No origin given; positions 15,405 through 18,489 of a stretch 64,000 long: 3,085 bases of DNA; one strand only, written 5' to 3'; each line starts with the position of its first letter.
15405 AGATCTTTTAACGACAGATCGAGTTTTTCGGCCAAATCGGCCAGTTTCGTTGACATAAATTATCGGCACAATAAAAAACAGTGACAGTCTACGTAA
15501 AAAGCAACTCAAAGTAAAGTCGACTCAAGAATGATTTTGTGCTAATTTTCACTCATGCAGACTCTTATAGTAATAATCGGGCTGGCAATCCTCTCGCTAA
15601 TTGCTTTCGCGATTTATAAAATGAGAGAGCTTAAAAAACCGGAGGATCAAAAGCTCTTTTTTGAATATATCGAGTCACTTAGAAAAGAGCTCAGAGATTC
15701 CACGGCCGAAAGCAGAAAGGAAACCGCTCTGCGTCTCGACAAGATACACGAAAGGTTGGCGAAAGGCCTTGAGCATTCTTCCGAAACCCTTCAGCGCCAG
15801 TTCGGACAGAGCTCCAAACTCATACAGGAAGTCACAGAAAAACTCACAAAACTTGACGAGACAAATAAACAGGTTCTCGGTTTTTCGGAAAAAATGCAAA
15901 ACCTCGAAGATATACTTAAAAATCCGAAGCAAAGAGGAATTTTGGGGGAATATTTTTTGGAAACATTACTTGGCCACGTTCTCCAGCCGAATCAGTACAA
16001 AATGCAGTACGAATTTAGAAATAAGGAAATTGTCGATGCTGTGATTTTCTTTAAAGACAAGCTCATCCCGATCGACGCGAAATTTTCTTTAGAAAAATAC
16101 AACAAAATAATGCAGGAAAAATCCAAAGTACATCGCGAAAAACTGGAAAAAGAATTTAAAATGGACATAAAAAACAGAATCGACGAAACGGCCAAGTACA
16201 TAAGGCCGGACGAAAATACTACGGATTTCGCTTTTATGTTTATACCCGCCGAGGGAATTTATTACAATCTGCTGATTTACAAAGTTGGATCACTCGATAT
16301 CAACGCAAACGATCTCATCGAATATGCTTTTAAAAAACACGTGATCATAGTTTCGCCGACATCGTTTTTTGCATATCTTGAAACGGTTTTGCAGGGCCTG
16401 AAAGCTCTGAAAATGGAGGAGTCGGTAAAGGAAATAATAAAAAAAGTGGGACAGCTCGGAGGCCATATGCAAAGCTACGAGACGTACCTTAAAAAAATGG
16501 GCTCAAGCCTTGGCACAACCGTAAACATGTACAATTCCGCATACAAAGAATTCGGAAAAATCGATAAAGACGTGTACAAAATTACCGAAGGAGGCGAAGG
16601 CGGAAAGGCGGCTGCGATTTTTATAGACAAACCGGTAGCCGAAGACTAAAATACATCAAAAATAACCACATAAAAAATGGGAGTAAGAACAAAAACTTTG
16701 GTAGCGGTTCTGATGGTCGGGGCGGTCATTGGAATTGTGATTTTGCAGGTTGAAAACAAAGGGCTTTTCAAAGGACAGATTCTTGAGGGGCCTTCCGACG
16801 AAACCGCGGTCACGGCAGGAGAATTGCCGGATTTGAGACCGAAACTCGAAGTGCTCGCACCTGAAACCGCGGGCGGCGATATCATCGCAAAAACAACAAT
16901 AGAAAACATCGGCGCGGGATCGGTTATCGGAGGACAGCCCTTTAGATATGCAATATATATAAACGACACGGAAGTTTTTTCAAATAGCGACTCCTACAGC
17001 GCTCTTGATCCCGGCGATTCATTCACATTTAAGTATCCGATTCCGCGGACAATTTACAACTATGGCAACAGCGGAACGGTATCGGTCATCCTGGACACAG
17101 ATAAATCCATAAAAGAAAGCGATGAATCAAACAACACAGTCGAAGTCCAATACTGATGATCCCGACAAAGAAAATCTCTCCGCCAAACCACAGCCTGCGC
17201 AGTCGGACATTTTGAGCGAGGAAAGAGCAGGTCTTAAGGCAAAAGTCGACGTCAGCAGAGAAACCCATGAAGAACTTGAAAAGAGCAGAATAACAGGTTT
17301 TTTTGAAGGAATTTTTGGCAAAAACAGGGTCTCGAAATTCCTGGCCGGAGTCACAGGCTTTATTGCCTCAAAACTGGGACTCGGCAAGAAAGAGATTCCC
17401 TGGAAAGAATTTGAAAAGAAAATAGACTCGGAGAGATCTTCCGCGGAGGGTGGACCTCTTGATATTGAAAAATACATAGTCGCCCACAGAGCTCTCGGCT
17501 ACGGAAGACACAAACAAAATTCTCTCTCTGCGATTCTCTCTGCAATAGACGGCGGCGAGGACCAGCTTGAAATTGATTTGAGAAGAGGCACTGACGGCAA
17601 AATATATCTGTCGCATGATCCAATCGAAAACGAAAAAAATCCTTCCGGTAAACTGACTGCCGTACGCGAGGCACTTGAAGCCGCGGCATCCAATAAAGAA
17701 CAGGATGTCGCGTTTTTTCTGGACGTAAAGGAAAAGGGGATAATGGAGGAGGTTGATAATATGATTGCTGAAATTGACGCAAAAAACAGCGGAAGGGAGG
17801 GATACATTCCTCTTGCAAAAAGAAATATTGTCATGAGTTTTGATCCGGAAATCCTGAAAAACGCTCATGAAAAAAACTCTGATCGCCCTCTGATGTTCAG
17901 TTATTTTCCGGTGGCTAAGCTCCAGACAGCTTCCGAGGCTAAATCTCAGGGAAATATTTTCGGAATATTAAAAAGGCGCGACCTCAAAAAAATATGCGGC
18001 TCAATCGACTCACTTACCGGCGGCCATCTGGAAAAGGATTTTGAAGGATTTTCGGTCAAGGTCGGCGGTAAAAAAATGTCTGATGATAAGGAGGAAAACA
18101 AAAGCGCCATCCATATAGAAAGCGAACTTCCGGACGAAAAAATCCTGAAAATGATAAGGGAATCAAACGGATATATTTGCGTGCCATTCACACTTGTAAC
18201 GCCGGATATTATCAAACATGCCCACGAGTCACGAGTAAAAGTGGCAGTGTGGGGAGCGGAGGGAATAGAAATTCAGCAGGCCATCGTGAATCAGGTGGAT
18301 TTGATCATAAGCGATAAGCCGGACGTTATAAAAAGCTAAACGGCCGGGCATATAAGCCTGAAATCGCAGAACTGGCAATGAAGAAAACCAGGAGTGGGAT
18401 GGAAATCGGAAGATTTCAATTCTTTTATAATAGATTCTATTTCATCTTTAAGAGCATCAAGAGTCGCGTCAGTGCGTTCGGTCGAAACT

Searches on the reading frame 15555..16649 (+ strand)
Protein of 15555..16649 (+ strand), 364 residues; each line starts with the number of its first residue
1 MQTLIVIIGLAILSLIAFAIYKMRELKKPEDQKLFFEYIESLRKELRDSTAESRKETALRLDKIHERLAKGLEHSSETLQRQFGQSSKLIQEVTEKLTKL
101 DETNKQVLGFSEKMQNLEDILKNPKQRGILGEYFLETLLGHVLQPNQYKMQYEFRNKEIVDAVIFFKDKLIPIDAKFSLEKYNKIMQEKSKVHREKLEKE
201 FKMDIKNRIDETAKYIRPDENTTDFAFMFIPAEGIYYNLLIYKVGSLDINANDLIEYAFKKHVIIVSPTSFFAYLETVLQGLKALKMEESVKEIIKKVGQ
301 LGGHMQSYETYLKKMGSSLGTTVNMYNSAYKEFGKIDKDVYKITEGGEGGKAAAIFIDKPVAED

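Call 67: search_protein_families(library=pfam, proteins=[window:15555-16649:+], max_evalue=0.00001)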
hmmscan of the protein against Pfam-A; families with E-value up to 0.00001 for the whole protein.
window:15555-16649:+ (364 aa): 1 family
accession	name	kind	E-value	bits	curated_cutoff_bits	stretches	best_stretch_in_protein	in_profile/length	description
PF02646.22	RmuC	-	9.8e-54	182.9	26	1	60-343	2-281/291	RmuC family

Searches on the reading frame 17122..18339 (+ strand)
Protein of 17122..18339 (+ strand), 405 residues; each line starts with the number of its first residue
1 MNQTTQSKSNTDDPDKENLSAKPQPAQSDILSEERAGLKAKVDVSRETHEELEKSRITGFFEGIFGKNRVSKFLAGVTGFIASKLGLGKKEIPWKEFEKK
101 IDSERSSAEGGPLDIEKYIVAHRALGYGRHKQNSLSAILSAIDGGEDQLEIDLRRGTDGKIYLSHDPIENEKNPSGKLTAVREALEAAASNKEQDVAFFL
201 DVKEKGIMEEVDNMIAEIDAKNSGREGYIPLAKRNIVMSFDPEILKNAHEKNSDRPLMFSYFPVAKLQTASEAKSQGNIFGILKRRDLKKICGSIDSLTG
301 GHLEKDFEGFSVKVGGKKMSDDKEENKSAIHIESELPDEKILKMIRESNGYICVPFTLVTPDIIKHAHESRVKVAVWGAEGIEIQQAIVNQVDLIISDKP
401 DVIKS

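Call 67: search_protein_families(library=pfam, proteins=[window:17122-18339:+], max_evalue=0.00001)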
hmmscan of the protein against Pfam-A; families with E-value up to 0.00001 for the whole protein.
window:17122-18339:+ (405 aa): 1 family
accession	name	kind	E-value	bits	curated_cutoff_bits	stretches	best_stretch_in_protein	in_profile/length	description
PF03009.23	GDPD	-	1.2e-09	39.1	23.6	0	122-287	1-171/244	Glycerophosphoryl diester phosphodiesterase family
